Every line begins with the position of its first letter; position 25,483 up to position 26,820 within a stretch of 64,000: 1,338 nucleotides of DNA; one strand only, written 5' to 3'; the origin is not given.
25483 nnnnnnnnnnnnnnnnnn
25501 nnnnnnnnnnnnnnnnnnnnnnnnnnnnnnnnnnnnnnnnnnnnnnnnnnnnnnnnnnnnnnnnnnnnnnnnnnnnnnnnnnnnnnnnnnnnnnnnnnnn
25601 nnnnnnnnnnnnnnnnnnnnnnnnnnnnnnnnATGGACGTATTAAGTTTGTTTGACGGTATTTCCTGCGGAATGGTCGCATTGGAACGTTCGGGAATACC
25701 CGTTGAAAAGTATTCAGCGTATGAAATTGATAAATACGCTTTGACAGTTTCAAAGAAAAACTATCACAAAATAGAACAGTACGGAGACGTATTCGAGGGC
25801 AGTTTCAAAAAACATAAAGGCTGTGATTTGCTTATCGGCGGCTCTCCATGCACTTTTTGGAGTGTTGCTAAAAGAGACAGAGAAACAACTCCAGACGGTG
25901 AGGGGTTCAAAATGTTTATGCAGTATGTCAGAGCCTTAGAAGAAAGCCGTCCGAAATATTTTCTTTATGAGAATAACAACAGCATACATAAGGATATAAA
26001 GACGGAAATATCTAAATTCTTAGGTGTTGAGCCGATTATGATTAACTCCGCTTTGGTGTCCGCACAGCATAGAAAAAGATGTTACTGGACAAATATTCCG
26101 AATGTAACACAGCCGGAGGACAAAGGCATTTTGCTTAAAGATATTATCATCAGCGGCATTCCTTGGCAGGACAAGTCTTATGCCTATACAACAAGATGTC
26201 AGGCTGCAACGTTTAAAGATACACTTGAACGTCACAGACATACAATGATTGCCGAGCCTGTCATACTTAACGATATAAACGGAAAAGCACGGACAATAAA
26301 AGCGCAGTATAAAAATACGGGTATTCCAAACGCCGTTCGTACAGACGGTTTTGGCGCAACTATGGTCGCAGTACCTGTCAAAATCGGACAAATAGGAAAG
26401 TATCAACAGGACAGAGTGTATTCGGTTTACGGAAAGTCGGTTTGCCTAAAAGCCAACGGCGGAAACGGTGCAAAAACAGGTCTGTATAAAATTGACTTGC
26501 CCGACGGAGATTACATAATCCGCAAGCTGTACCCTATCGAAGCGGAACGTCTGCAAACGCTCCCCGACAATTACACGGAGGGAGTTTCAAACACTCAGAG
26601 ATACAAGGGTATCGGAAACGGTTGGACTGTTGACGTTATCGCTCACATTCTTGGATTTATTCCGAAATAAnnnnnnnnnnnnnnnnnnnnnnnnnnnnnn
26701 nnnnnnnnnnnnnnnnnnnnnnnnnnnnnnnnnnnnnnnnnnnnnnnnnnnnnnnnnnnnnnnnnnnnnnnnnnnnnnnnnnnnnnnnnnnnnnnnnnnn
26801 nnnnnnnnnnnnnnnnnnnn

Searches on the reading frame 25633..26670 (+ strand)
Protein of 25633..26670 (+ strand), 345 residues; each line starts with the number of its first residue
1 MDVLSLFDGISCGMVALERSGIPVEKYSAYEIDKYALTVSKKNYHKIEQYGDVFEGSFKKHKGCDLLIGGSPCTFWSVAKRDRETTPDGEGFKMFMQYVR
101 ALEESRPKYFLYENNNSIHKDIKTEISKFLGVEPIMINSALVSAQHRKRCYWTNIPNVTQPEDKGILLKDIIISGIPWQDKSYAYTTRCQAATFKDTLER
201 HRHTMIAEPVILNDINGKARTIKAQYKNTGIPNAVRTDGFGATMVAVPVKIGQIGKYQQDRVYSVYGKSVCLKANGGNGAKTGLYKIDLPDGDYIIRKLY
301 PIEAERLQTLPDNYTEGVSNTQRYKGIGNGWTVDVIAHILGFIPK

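Call 92: search_protein_families(library=pfam, proteins=[window:25633-26670:+], max_evalue=0.00001)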
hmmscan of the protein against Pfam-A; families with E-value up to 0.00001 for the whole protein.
window:25633-26670:+ (345 aa): 1 family
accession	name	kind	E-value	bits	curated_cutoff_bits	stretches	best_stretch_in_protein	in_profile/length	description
PF00145.23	DNA_methylase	-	3.2e-32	112.7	22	1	1-341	1-320/324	C-5 cytosine-specific DNA methylase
